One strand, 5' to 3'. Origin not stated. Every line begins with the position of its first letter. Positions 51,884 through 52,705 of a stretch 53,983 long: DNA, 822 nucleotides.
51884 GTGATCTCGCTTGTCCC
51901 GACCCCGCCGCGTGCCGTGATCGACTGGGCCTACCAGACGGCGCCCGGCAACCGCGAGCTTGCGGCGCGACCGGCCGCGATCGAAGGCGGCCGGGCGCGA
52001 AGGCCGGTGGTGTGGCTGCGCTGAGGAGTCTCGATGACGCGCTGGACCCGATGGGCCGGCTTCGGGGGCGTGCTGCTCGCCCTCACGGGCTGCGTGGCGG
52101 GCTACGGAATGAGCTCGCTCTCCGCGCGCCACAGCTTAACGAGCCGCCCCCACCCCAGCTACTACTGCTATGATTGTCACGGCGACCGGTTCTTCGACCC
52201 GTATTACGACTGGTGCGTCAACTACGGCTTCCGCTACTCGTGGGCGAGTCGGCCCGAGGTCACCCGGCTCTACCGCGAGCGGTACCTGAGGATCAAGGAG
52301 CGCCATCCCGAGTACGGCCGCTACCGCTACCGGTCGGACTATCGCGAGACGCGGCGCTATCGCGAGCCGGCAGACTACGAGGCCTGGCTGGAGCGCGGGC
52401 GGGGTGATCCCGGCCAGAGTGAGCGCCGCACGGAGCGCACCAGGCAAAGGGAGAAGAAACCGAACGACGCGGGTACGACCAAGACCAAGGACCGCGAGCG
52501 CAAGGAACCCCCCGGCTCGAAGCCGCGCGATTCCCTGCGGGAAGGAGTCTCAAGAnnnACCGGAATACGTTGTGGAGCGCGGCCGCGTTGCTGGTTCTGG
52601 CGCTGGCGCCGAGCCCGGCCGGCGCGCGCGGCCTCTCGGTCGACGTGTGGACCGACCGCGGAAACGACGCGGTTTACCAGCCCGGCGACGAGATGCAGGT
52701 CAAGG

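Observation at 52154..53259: Shared Cys-rich module with a CXXCH motif (Y-x-C-Y-D-C-H ... F-D-P-Y-Y-x2-C ... F-R ... S-W) in two adjacent exported proteins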

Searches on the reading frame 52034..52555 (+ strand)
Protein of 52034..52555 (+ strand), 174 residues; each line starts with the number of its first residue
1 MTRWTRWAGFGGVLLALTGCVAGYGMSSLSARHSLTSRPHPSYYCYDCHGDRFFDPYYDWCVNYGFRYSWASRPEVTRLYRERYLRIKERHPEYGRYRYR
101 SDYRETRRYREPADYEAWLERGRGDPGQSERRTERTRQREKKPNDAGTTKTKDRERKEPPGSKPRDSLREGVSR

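Call 8: search_protein_families(library=pfam, proteins=[window:52034-52555:+], max_evalue=1)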
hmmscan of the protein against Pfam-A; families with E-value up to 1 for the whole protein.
window:52034-52555:+ (174 aa): 0 families

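Call 9: search_protein_families(library=ncbifam, proteins=[window:52034-52555:+], max_evalue=1)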
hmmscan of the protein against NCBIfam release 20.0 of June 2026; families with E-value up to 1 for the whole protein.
window:52034-52555:+ (174 aa): 0 families

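Call 11: find_homologous_proteins(query=window:52034-52555:+, max_evalue=0.01)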
Query window:52034-52555:+ (174 aa): 139 proteins with E <= 0.01 among 174 candidates; the best 120 are listed.
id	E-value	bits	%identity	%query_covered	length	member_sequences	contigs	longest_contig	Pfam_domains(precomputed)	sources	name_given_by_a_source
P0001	2.0e-115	401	100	100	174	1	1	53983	-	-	-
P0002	1.3e-72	262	67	99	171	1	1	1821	-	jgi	jgi:hypothetical protein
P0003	3.3e-70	254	66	99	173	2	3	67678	-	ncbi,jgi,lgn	jgi:hypothetical protein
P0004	1.0e-64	236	63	99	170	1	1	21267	-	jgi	jgi:hypothetical protein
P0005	7.1e-59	217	61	99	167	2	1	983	-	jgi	-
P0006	1.4e-55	206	55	99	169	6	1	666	-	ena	-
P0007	2.1e-54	202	58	97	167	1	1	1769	-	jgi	-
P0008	6.5e-53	197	58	97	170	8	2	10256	-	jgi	-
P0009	1.4e-50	190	53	99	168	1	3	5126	-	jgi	jgi:hypothetical protein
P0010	2.3e-50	189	54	99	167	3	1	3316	-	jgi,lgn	jgi:hypothetical protein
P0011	1.5e-49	186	62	84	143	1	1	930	-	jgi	jgi:hypothetical protein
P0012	6.4e-49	184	54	95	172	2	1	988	-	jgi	jgi:hypothetical protein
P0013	1.2e-48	183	54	89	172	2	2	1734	-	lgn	-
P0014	2.0e-48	183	52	99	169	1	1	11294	-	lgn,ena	-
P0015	2.9e-48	182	54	98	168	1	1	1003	-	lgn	-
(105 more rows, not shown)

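Call 26: find_encoding_contigs(protein=P0003, flank=10000, max_places=3)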
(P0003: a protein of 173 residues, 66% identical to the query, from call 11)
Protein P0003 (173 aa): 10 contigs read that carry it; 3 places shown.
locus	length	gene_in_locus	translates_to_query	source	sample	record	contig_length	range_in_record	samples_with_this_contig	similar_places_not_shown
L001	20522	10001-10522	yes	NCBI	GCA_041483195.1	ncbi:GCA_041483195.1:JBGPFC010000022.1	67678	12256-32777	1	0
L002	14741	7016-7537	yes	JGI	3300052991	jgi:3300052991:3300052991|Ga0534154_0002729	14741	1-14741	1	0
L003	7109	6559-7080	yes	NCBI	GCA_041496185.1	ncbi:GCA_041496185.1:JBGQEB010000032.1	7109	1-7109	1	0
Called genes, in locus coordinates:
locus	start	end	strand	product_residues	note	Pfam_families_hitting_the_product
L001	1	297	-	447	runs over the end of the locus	PF00072:Response_reg, PF00158:Sigma54_activat, PF14532:Sigma54_activ_2, PF01078:Mg_chelatase (faint), PF25601:AAA_lid_14, PF02954:HTH_8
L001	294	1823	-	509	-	PF00672:HAMP, PF00512:HisKA (weak), PF02518:HATPase_c, PF13581:HATPase_c_2 (weak)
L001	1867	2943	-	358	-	PF21016:RlmN_N (weak), PF04055:Radical_SAM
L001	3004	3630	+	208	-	PF01022:HTH_5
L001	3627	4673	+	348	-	PF02541:Ppx-GppA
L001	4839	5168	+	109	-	-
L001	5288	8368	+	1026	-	PF13424:TPR_12, PF13424:TPR_12, PF01590:GAF, PF00158:Sigma54_activat, PF07724:AAA_2, PF07728:AAA_5, PF14532:Sigma54_activ_2, PF25601:AAA_lid_14, +11 more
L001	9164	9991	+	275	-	-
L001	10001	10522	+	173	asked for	-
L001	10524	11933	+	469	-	PF14326:DUF4384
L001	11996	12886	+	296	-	-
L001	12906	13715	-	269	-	PF00149:Metallophos (weak), PF12850:Metallophos_2 (faint)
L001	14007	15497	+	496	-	PF00089:Trypsin, PF13365:Trypsin_2, PF00595:PDZ, PF13180:PDZ_2, PF17820:PDZ_6, PF00595:PDZ, PF13180:PDZ_2, PF17820:PDZ_6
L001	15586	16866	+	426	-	PF01520:Amidase_3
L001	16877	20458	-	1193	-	PF00149:Metallophos, PF09587:PGA_cap (faint), PF02872:5_nucleotid_C, PF00149:Metallophos (weak), PF02872:5_nucleotid_C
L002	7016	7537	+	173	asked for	-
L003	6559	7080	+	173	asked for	-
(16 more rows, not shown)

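Call 40: predict_structure(alignment_id=A5)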
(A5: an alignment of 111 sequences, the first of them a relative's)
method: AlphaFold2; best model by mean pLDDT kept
length: 174 residues; sequences in the alignment: 111
mean_pLDDT: 74.2   pTM: 0.54
mean pLDDT of the five models: 74.2, 74.1, 73.9, 73.8, 70.3
residues with pLDDT >= 90: 52; 70-90: 52; 50-70: 39; < 50: 31
segments of 3 or more residues with pLDDT < 50: 135-153, 160-163, 170-173
pLDDT, mean of each block of 10 residues (from residue 1): 75 80 59 71 87 90 91 95 91 90 95 89 62 50 45 52 49 49
secondary structure, 60 per line:
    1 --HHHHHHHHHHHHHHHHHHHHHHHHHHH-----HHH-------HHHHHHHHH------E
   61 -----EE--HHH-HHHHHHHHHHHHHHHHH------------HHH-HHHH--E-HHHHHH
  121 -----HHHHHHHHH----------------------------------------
elements in order: H3-29 H45-53 H74-90 H107-110 H115-120 H126-134

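Call 44: fold_search(model_id=the predicted structure, library=pdb)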
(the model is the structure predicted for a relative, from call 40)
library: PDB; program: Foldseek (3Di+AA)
matches with E <= 10: 0; with E <= 0.001: 0
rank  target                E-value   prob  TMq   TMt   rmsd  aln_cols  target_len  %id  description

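Call 49: search_solved_structures(query=A5, max_evalue=10, show_alignments=2)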
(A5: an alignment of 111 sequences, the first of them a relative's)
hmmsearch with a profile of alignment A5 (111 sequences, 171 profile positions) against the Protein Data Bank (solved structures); distinct sequences matched with E-value up to 10: 2.
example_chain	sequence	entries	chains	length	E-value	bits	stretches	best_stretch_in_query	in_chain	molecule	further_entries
4yto_A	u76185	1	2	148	1.2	12.1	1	74-156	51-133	Synaptonemal complex protein 1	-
8fkr_NF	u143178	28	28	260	2.8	10.9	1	94-161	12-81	Ribosome biogenesis protein NSA2 homolog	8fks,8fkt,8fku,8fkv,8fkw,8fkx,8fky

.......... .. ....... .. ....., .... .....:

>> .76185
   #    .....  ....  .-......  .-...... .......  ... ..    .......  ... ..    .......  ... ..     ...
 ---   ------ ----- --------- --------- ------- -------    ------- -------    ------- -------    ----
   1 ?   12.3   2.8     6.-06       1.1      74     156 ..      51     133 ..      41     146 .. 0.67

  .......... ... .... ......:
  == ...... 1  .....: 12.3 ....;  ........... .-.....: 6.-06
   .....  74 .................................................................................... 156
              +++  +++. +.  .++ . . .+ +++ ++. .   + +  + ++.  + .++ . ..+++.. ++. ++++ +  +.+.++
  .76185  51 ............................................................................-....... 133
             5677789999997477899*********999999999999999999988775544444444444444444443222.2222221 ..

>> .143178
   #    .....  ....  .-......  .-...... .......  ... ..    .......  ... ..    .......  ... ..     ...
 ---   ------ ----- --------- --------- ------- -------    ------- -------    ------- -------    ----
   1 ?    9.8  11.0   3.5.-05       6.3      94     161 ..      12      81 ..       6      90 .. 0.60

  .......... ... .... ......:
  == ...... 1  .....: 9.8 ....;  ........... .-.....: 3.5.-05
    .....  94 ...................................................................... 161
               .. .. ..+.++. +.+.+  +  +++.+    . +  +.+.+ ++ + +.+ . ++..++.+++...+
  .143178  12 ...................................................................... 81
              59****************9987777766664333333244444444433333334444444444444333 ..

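Call 50: search_protein_families(library=pfam, proteins=[L001:11996-12883:+, L001:9164-9988:+], max_evalue=0.1)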
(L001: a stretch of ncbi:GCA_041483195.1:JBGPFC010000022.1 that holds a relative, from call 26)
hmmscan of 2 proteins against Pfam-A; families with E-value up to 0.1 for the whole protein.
L001:11996-12883:+ (296 aa): 2 families
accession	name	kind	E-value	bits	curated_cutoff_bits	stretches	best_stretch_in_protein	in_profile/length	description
PF03349.22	Toluene_X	-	0.00015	20.8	29.7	1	18-189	10-150/421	Outer membrane protein transport protein (OMPP1/FadL/TodX)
PF03687.19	UPF0164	-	0.013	14.8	21.4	1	20-104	40-124/325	Uncharacterised protein family (UPF0164)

L001:9164-9988:+ (275 aa): 2 families
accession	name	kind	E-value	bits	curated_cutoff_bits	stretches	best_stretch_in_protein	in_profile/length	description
PF16389.11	DUF4998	-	0.0042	17.1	29.1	1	38-115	27-103/199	Domain of unknown function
PF00041.27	fn3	-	0.0051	17.4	25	1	38-115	9-78/84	Fibronectin type III domain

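Call 67: search_protein_families(library=ncbifam, proteins=[L001:11996-12883:+], max_evalue=0.1)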
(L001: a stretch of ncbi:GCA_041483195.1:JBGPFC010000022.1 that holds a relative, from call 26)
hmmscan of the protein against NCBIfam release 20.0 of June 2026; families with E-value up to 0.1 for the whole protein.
L001:11996-12883:+ (296 aa): 4 families
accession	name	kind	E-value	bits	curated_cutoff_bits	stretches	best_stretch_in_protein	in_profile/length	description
NF033709.1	PorV_fam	subfamily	8e-32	111.1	90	1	20-296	3-326/326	PorV/PorQ family protein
NF033711.1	T9SS_PorQ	equivalog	2.7e-19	69.4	220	1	5-207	10-211/335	type IX secretion system protein PorQ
NF052325.1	PorVQ2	equivalog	3.8e-09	35.9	325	1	23-79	29-86/354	putative type IX sorting system protein PorV2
NF033710.1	T9SS_OM_PorV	equivalog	0.00037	19.8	250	1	20-62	25-67/367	type IX secretion system outer membrane channel protein PorV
